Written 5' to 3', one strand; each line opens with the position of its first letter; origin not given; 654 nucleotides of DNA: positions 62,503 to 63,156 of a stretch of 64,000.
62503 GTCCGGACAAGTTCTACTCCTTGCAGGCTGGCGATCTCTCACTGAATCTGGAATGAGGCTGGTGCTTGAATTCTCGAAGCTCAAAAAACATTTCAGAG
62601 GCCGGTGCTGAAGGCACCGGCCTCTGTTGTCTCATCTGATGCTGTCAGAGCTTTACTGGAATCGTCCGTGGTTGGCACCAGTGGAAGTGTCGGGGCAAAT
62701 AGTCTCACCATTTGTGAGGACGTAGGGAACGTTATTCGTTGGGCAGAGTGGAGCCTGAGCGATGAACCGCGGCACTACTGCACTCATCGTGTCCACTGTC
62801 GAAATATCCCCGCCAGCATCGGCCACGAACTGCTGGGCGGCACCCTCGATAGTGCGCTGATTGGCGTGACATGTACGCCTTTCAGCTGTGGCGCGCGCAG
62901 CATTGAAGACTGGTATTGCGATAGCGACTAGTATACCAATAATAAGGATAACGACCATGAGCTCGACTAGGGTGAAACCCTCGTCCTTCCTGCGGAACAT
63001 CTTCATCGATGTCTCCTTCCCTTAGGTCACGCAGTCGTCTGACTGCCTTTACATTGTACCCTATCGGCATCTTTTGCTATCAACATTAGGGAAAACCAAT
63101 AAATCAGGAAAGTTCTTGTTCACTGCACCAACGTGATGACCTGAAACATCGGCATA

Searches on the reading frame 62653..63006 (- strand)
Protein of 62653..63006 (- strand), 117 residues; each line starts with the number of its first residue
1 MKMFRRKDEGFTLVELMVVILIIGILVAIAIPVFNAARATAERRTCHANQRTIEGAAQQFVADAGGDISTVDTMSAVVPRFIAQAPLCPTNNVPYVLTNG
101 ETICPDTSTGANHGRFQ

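Call 18: find_encoding_contigs(protein=window:62653-63006:-, flank=10000, max_places=10)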
Protein window:62653-63006:- (117 aa): 2 contigs read that carry it; 1 place shown.
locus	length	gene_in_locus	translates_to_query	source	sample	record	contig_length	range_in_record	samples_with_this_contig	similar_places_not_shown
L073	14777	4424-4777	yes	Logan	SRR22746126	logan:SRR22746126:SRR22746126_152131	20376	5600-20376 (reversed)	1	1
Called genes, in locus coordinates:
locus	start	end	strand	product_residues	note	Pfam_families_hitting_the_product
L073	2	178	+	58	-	?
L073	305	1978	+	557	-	PF05157:MshEN, PF00437:T2SSE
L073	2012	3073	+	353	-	PF00437:T2SSE, PF06414:Zeta_toxin (faint), PF13191:AAA_16 (weak), PF13401:AAA_22 (weak)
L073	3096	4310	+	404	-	PF28597:T2SSF_N, PF00482:T2SSF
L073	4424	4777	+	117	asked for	PF07963:N_methyl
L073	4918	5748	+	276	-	PF06750:A24_N_bact, PF01478:Peptidase_A24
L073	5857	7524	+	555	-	PF07963:N_methyl (weak)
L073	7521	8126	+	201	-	PF07963:N_methyl (weak)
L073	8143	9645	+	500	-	-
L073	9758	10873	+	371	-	PF11104:PilM_2, PF14450:FtsA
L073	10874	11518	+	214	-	PF05137:PilN (weak)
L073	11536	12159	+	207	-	PF04350:PilO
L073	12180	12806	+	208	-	-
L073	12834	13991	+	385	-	PF01264:Chorismate_synt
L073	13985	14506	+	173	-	PF01202:SKI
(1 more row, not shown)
